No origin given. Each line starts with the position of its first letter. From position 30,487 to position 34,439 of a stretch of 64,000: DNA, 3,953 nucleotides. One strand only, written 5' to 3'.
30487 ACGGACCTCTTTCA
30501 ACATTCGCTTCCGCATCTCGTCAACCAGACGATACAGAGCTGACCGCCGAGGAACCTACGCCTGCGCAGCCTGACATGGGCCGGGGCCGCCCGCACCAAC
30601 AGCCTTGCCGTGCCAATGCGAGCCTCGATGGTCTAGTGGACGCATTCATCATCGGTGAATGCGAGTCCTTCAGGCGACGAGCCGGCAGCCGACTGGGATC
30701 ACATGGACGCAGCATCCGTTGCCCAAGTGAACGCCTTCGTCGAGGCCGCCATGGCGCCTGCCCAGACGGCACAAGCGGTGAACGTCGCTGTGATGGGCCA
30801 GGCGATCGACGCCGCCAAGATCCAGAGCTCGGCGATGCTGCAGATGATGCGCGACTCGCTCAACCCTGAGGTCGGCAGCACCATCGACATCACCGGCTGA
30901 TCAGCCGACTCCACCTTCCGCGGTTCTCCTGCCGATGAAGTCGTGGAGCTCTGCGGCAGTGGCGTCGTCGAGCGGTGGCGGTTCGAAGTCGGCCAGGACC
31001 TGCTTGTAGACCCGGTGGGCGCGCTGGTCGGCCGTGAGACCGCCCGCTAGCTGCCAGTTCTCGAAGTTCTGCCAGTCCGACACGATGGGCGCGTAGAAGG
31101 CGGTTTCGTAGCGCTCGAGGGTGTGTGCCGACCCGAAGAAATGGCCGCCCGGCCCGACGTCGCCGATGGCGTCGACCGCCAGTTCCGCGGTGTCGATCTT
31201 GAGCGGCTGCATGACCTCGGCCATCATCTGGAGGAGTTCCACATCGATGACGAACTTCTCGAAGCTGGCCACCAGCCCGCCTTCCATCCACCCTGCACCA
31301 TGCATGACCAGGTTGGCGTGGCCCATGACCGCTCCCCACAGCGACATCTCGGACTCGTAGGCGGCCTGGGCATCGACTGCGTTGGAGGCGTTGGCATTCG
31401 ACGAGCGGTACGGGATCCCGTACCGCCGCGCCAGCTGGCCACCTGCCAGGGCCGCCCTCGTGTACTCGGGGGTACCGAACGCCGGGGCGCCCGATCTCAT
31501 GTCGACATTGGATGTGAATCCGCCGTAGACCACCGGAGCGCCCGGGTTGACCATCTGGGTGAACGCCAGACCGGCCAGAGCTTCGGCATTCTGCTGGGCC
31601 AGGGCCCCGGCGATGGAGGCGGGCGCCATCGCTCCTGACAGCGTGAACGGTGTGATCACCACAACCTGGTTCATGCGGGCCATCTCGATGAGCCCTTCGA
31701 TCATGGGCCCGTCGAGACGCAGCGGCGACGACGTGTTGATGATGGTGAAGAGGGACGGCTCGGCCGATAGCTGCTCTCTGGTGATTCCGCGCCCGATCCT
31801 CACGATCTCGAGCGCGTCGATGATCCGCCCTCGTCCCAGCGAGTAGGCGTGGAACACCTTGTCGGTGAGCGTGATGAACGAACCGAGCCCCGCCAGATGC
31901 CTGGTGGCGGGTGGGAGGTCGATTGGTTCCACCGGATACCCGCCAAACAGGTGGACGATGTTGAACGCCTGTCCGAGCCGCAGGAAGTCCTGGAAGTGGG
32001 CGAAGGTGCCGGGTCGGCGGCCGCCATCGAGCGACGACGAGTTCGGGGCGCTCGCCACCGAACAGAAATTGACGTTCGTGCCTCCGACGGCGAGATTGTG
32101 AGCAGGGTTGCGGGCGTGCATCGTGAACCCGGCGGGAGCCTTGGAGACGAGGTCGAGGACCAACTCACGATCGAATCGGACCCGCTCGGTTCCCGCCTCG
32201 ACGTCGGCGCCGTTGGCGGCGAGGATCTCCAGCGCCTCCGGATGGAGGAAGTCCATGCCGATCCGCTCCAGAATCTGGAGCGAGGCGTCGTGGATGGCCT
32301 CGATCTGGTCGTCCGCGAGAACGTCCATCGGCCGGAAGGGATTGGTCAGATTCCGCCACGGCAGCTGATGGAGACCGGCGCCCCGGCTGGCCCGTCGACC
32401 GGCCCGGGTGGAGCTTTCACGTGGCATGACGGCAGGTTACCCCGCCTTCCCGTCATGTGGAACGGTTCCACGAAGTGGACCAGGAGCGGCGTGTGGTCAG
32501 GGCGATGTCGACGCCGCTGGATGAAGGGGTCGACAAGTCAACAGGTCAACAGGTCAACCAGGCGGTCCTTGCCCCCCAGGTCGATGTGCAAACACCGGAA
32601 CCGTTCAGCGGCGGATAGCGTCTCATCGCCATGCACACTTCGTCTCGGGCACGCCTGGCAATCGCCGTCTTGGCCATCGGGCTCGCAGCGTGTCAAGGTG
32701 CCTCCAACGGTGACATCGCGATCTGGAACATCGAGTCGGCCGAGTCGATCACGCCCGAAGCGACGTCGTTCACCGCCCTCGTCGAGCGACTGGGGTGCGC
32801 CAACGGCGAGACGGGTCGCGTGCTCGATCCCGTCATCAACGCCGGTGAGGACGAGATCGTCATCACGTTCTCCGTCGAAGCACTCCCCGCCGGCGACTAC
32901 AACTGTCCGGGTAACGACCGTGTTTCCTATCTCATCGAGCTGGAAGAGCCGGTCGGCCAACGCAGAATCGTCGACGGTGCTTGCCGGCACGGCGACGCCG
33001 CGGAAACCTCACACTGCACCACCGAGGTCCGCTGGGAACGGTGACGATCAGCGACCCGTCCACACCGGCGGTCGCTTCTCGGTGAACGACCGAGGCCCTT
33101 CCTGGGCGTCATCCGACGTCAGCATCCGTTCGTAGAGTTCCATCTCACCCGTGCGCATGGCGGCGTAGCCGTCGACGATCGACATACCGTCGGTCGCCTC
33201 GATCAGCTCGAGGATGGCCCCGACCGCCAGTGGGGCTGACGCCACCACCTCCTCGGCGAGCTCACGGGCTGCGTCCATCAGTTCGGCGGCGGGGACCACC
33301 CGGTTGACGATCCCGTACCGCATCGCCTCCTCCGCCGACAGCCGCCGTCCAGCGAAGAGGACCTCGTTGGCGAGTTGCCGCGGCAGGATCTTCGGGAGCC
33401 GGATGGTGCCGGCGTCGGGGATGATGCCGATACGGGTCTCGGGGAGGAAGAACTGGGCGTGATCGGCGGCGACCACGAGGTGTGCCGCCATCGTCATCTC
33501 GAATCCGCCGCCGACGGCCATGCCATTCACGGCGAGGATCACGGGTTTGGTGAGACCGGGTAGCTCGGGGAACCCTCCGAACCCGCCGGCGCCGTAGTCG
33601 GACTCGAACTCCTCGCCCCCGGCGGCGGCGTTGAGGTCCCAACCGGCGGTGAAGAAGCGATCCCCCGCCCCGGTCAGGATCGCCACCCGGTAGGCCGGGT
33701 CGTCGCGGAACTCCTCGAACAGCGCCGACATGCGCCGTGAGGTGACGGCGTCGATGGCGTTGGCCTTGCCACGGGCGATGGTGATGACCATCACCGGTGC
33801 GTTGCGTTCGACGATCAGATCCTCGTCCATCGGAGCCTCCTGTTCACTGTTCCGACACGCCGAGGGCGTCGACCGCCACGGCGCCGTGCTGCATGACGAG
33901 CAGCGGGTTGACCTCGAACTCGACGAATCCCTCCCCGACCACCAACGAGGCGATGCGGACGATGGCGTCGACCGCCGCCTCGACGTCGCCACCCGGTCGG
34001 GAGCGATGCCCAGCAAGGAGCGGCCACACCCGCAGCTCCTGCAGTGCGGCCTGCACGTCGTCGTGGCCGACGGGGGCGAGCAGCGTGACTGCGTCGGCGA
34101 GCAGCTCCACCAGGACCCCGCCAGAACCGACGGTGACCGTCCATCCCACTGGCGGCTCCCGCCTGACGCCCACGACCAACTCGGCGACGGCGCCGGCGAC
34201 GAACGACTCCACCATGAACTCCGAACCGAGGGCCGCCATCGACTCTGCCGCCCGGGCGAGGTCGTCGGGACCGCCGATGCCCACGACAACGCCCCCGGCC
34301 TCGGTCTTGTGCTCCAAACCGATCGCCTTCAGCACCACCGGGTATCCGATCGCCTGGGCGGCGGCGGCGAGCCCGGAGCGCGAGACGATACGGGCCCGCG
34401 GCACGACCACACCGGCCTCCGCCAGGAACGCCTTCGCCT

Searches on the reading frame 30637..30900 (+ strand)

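Call 72: search_protein_families(library=pfam, proteins=[window:30637-30900:+])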
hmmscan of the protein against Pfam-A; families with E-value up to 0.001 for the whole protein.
window:30637-30900:+ (87 aa): 1 family
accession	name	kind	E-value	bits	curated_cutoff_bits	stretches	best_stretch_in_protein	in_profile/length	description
PF14070.11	YjfB_motility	-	3.9e-14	52.9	27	1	37-86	6-57/57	Putative motility protein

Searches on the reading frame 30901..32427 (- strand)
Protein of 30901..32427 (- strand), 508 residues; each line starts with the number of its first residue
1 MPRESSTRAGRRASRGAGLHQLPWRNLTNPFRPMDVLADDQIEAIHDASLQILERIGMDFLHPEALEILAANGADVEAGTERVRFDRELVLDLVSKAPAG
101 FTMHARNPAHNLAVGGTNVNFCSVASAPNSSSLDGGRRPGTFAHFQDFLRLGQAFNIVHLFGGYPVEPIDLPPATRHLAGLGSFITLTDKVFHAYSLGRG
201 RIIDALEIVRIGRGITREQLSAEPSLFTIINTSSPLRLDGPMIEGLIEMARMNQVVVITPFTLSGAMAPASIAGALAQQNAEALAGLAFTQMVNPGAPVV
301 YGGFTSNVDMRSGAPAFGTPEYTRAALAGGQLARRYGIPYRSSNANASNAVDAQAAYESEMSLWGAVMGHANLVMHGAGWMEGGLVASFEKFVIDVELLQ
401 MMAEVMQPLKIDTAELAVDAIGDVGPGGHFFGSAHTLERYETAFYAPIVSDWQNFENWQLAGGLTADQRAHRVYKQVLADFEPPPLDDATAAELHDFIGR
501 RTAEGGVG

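Call 12: search_protein_families(library=pfam, proteins=[window:30901-32427:-])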
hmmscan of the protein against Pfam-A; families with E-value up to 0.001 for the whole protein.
window:30901-32427:- (508 aa): 1 family
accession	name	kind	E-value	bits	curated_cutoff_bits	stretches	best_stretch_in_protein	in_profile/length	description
PF06253.16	MTTB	-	8.6e-199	661.1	25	1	6-506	3-500/500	Trimethylamine methyltransferase (MTTB)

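Call 15: find_encoding_contigs(protein=window:30901-32427:-, flank=10000, max_places=10)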
Protein window:30901-32427:- (508 aa): no gene with exactly this product is on record in the collection.

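Call 52: find_homologous_proteins(query=window:30901-32427:-, max_evalue=1e-150)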
Query window:30901-32427:- (508 aa): 7565 proteins with E <= 1e-150 among 8000 candidates; the best 120 are listed.
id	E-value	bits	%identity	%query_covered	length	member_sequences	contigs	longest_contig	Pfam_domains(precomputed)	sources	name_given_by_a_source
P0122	0.0e+0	1141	100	100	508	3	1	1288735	PF06253.17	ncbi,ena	-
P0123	4.3e-274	928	80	100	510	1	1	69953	PF06253.17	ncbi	-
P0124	9.5e-270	914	79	100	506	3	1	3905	PF06253.17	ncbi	-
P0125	3.1e-265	899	78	99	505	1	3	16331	PF06253.17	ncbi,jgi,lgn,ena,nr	ncbi:MAG: trimethylamine methyltransferase family protein [Acidimicrobiia bacterium]|nr:trimethylami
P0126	7.1e-262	888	77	96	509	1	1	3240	PF06253.17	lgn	-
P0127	1.6e-257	873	76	100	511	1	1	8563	PF06253.17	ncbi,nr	ncbi:MAG TPA: trimethylamine methyltransferase family protein [Kiloniellales bacterium]|nr:trimethyl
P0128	2.8e-256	869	74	100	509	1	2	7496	PF06253.17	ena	-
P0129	9.9e-256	867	74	100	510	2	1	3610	PF06253.17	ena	-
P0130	1.6e-255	867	75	97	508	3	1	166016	PF06253.17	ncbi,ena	-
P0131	2.8e-254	863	75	97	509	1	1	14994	PF06253.17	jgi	-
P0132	6.1e-254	861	74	97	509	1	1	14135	PF06253.17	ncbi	-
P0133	2.1e-253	860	75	97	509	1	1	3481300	PF06253.17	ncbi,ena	-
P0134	5.1e-253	858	73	96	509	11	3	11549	PF06253.17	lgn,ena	-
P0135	6.8e-253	858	74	96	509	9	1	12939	PF06253.17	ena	-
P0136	1.3e-252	857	74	97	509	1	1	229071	PF06253.17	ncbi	-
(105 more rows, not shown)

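Call 53: find_encoding_contigs(protein=P0122, flank=10000, max_places=4)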
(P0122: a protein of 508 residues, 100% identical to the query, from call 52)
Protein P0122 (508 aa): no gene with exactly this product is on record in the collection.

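Call 54: find_encoding_contigs(protein=P0123, flank=10000, max_places=4)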
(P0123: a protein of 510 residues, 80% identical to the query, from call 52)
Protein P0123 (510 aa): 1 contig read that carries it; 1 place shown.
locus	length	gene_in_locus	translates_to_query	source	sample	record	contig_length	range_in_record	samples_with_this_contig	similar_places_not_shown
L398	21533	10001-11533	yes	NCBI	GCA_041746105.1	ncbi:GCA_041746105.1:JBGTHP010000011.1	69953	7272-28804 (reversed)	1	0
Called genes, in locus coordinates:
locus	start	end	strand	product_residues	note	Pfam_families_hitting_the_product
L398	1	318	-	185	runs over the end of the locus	PF07811:TadE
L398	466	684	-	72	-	PF04267:SoxD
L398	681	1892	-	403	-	PF00890:FAD_binding_2 (faint), PF01266:DAO, PF07992:Pyr_redox_2 (faint)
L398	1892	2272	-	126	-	-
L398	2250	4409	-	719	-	PF13510:Fer2_4, PF04324:Fer2_BFD (weak), PF01571:GCV_T, PF08669:GCV_T_C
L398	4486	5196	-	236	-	-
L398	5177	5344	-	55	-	-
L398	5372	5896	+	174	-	PF12974:Phosphonate-bd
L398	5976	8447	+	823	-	PF01266:DAO, PF07992:Pyr_redox_2 (faint), PF16350:FAO_M, PF01571:GCV_T, PF08669:GCV_T_C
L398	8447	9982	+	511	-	PF06253:MTTB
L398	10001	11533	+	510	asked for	PF06253:MTTB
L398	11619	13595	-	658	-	PF02129:Peptidase_S15, PF00326:Peptidase_S9 (faint), PF00561:Abhydrolase_1, PF08530:PepX_C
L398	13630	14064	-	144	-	PF03724:META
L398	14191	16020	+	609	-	PF00009:GTP_EFTU, PF01926:MMR_HSR1 (weak), PF22042:EF-G_D2 (weak), PF03144:GTP_EFTU_D2, PF00679:EFG_C, PF21018:BipA_C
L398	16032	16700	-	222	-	PF04203:Sortase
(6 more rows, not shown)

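Call 73: find_encoding_contigs(protein=P0125, flank=8000, max_places=4)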
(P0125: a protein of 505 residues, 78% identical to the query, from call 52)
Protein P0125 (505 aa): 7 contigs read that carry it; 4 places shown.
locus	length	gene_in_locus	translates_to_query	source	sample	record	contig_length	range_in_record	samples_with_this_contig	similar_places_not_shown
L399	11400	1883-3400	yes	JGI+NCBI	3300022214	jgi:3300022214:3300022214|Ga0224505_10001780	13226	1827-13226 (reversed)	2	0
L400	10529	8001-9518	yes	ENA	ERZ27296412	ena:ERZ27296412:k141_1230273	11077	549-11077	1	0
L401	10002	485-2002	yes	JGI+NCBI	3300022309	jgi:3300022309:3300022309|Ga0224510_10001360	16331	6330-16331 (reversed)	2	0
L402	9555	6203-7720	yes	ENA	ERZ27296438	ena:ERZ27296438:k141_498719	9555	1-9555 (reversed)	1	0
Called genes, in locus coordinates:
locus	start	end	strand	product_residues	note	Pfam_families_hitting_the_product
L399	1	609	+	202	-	PF13549:ATP-grasp_5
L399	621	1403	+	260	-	PF00378:ECH_1, PF16113:ECH_2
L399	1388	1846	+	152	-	PF13279:4HBT_2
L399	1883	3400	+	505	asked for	PF06253:MTTB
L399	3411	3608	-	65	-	PF14070:YjfB_motility (weak)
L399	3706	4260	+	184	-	PF05685:Uma2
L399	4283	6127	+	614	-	PF00009:GTP_EFTU, PF01926:MMR_HSR1 (weak), PF22042:EF-G_D2 (weak), PF03144:GTP_EFTU_D2, PF00679:EFG_C, PF21018:BipA_C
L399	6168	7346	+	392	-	PF02746:MR_MLE_N, PF13378:MR_MLE_C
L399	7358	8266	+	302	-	PF03446:NAD_binding_2, PF14833:NAD_binding_11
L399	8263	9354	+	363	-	PF08240:ADH_N, PF16912:Glu_dehyd_C (weak), PF00107:ADH_zinc_N, PF13602:ADH_zinc_N_2 (weak)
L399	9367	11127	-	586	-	PF00425:Chorismate_bind, PF01063:Aminotran_4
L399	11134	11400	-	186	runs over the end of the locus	PF07336:ABATE, PF11706:zf-CGNR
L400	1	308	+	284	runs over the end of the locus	?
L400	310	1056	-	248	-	PF09339:HTH_IclR, PF12802:MarR_2 (weak), PF01614:IclR_C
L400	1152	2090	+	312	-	PF05853:BKACE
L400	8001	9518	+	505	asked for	PF06253:MTTB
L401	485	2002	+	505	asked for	PF06253:MTTB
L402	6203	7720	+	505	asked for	PF06253:MTTB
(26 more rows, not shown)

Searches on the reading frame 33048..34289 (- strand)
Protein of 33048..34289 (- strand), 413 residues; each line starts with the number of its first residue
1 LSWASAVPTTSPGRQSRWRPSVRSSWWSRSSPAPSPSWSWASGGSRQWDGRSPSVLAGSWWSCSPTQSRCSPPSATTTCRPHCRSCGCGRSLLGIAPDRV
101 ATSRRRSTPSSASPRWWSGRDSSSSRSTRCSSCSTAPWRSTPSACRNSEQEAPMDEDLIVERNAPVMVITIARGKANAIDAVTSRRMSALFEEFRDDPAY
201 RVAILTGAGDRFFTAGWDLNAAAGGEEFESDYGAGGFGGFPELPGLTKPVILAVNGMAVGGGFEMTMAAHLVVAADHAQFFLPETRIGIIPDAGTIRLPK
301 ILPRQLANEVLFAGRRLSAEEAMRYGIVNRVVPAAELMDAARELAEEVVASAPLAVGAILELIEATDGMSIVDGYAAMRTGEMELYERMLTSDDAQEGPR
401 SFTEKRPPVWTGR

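Call 12: search_protein_families(library=pfam, proteins=[window:33048-34289:-])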
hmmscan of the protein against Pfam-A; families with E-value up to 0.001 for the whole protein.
window:33048-34289:- (413 aa): 2 families
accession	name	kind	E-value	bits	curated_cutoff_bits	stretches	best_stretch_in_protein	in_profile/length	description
PF00378.25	ECH_1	-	1.1e-60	205.5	27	1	161-412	1-250/251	Enoyl-CoA hydratase/isomerase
PF16113.10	ECH_2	-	2.3e-26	93.5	27.2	1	168-350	3-190/335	Enoyl-CoA hydratase/isomerase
